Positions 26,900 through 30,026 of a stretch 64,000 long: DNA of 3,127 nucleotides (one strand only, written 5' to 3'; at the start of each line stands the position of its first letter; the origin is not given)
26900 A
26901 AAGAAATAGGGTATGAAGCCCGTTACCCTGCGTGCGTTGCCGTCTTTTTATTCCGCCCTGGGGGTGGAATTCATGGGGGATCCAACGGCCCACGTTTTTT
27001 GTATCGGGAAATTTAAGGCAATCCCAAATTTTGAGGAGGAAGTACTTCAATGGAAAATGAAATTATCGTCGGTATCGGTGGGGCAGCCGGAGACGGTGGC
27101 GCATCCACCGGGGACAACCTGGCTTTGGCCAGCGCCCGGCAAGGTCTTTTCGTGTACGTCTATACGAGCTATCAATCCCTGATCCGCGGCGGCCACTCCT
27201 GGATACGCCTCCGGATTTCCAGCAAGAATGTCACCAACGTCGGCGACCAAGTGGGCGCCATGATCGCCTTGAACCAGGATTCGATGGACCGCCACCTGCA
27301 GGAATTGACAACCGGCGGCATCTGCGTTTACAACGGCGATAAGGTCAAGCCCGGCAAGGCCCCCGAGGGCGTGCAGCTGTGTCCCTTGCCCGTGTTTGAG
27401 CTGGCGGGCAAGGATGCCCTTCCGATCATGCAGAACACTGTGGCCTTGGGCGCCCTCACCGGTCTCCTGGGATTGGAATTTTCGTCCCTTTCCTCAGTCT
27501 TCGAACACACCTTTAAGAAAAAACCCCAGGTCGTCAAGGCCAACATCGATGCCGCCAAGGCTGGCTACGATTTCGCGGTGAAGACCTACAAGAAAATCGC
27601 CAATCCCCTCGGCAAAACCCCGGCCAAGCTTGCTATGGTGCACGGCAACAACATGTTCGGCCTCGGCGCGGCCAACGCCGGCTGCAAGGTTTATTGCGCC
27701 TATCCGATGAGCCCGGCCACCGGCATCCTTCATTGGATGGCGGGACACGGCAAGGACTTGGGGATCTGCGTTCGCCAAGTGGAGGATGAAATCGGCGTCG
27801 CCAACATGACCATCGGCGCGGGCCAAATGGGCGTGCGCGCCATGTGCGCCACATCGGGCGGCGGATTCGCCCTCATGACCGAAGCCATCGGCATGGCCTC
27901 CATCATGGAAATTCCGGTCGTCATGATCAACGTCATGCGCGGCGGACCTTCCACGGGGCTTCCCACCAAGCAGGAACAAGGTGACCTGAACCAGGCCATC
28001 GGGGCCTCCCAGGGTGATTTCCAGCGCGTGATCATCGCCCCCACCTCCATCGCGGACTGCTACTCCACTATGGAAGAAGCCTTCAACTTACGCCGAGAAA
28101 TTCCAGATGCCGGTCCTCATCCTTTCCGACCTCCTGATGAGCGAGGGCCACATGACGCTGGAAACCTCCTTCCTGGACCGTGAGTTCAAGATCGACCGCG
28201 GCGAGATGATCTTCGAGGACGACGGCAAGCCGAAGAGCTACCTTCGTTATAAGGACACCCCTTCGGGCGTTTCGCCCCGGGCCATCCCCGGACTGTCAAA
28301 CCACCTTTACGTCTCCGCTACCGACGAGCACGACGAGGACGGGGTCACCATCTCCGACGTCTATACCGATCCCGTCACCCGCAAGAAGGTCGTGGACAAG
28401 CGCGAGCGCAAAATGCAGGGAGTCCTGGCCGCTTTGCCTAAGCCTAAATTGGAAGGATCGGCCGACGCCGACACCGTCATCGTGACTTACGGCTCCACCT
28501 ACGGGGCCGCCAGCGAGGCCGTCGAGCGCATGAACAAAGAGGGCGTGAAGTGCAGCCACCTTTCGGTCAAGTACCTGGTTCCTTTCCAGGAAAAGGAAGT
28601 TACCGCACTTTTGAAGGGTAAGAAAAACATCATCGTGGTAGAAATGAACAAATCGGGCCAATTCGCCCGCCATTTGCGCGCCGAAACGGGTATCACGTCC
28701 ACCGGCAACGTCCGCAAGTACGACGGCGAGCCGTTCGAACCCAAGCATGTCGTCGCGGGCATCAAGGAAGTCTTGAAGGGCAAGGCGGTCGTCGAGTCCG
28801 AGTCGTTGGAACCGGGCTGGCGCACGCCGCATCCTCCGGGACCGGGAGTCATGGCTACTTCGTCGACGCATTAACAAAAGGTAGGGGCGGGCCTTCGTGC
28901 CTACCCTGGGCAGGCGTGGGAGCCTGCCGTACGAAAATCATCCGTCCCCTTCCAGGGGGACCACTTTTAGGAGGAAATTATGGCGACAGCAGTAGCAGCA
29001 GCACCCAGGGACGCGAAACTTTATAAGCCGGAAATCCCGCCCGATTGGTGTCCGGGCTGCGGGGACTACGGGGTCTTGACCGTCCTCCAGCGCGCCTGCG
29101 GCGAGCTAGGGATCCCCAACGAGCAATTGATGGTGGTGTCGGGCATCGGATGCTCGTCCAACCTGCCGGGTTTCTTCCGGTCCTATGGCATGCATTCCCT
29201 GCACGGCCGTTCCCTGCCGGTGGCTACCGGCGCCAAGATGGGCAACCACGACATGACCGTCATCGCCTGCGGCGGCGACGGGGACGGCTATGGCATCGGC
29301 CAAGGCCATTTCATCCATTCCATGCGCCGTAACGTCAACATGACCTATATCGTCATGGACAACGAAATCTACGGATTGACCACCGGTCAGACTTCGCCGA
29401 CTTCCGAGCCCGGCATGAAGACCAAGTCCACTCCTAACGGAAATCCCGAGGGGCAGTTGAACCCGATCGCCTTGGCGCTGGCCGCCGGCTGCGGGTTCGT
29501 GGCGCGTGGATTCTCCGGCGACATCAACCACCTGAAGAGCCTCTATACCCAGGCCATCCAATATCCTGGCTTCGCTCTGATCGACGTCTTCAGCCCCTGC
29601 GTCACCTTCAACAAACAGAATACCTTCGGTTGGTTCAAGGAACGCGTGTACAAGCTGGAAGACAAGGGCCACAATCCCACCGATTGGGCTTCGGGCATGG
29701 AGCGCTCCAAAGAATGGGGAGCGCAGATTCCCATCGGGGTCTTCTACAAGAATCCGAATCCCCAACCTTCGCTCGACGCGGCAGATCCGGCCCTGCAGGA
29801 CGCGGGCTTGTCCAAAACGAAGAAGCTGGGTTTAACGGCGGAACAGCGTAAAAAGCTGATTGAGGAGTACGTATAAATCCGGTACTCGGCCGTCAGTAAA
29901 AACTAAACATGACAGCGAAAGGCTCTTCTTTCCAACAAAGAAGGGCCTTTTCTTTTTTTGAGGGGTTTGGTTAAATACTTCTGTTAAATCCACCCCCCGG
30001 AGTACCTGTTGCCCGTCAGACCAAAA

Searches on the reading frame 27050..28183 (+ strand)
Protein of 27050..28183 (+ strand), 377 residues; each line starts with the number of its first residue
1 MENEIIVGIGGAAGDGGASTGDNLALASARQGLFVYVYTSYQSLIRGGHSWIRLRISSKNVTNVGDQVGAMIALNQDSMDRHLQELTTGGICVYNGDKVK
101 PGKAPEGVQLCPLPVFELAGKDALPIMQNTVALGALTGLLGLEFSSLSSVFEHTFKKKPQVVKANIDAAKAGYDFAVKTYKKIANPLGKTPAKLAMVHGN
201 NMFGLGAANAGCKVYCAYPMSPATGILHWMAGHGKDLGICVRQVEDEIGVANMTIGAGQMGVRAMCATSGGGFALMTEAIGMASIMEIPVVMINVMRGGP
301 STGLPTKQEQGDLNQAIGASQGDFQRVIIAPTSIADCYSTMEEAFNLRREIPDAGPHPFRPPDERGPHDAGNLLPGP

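Call 57: search_protein_families(library=pfam, proteins=[window:27050-28183:+], max_evalue=0.00001)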
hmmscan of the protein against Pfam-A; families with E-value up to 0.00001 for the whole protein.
window:27050-28183:+ (377 aa): 2 families
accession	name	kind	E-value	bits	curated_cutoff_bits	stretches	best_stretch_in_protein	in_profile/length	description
PF01855.24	POR_N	-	2e-40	139.4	27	1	206-347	2-141/231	Pyruvate flavodoxin/ferredoxin oxidoreductase, thiamine diP-bdg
PF01558.24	POR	-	6e-36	124.6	27.4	1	13-174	1-173/173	Pyruvate ferredoxin/flavodoxin oxidoreductase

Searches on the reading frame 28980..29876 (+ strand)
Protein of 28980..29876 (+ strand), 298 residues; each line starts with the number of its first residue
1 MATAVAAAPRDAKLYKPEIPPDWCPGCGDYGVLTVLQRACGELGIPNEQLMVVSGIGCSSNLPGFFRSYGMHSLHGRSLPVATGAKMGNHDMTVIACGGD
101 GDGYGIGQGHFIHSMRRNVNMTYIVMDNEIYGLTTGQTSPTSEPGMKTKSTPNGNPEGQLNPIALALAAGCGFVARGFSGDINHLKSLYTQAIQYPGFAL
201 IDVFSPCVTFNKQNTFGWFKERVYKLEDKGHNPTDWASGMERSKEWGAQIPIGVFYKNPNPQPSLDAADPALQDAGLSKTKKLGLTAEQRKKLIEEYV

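Call 57: search_protein_families(library=pfam, proteins=[window:28980-29876:+], max_evalue=0.00001)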
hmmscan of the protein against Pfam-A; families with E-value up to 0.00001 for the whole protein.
window:28980-29876:+ (298 aa): 2 families
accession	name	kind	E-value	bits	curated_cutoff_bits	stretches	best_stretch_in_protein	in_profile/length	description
PF02775.26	TPP_enzyme_C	-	4.3e-30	104.9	21.9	1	58-203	4-151/151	Thiamine pyrophosphate enzyme, C-terminal TPP binding domain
PF12367.13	PFO_beta_C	-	4.9e-23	81.4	24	1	207-261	1-54/66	Pyruvate ferredoxin oxidoreductase beta subunit C terminal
